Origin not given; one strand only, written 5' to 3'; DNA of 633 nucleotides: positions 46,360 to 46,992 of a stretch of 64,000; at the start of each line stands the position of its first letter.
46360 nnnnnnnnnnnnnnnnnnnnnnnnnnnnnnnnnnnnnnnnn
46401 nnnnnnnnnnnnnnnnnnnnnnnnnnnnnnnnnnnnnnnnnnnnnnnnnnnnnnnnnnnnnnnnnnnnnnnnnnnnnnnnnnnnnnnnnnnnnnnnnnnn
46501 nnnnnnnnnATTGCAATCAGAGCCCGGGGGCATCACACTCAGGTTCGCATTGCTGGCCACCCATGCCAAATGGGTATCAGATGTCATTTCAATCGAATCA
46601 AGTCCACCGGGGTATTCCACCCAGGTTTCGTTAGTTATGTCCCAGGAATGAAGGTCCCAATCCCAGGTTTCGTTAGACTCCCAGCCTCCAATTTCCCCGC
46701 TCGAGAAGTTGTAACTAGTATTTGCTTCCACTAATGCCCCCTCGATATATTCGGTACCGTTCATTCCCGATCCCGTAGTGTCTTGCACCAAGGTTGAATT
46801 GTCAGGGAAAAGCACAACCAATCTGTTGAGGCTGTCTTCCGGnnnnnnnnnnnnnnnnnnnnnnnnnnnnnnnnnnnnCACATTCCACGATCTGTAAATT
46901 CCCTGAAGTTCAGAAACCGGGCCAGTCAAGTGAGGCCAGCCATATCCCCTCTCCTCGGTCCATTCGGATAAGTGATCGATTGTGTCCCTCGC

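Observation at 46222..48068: Tandem SCO1/SenC paralogs carrying different insertions: a Cys/His-rich module and an Asp-rich calcium-binding-like module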

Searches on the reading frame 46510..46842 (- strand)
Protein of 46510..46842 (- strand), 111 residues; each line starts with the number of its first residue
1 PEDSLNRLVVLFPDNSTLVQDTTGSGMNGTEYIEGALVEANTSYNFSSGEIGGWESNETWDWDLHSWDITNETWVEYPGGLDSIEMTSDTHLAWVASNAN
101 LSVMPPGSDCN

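Call 51: search_protein_families(library=pfam, alignment_id=A5, max_evalue=10)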
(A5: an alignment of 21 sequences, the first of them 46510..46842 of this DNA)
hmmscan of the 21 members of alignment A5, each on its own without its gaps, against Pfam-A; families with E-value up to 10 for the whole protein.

A. member 1, window:46510-46842:- (111 aa): 0 families

B. families by the number of members that match (of 21 scanned): 7 families
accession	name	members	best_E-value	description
PF11725.13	AvrE_T3Es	2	0.0067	AvrE-family Type-III effector proteins (T3Es)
PF18815.6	AFP_2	1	0.024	Bacterial antifreeze protein repeat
PF13483.12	Lactamase_B_3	1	0.028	Beta-lactamase superfamily domain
PF00753.33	Lactamase_B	1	0.041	Metallo-beta-lactamase superfamily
PF03281.20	Mab-21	1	0.11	Mab-21 protein nucleotidyltransferase domain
PF14478.12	DUF4430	1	0.2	Domain of unknown function (DUF4430)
PF04725.17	PsbR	1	0.25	Photosystem II 10 kDa polypeptide PsbR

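Call 52: search_solved_structures(query=A5, max_evalue=10, show_alignments=3)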
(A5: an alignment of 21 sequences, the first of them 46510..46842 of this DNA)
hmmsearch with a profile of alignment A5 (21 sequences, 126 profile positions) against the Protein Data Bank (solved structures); distinct sequences matched with E-value up to 10: 2.
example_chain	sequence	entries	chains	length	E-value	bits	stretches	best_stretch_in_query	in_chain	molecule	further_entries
3gae_A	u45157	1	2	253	0.75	13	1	48-91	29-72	Protein DOA1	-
3l3f_X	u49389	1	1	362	1.2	12.3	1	47-91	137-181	Protein DOA1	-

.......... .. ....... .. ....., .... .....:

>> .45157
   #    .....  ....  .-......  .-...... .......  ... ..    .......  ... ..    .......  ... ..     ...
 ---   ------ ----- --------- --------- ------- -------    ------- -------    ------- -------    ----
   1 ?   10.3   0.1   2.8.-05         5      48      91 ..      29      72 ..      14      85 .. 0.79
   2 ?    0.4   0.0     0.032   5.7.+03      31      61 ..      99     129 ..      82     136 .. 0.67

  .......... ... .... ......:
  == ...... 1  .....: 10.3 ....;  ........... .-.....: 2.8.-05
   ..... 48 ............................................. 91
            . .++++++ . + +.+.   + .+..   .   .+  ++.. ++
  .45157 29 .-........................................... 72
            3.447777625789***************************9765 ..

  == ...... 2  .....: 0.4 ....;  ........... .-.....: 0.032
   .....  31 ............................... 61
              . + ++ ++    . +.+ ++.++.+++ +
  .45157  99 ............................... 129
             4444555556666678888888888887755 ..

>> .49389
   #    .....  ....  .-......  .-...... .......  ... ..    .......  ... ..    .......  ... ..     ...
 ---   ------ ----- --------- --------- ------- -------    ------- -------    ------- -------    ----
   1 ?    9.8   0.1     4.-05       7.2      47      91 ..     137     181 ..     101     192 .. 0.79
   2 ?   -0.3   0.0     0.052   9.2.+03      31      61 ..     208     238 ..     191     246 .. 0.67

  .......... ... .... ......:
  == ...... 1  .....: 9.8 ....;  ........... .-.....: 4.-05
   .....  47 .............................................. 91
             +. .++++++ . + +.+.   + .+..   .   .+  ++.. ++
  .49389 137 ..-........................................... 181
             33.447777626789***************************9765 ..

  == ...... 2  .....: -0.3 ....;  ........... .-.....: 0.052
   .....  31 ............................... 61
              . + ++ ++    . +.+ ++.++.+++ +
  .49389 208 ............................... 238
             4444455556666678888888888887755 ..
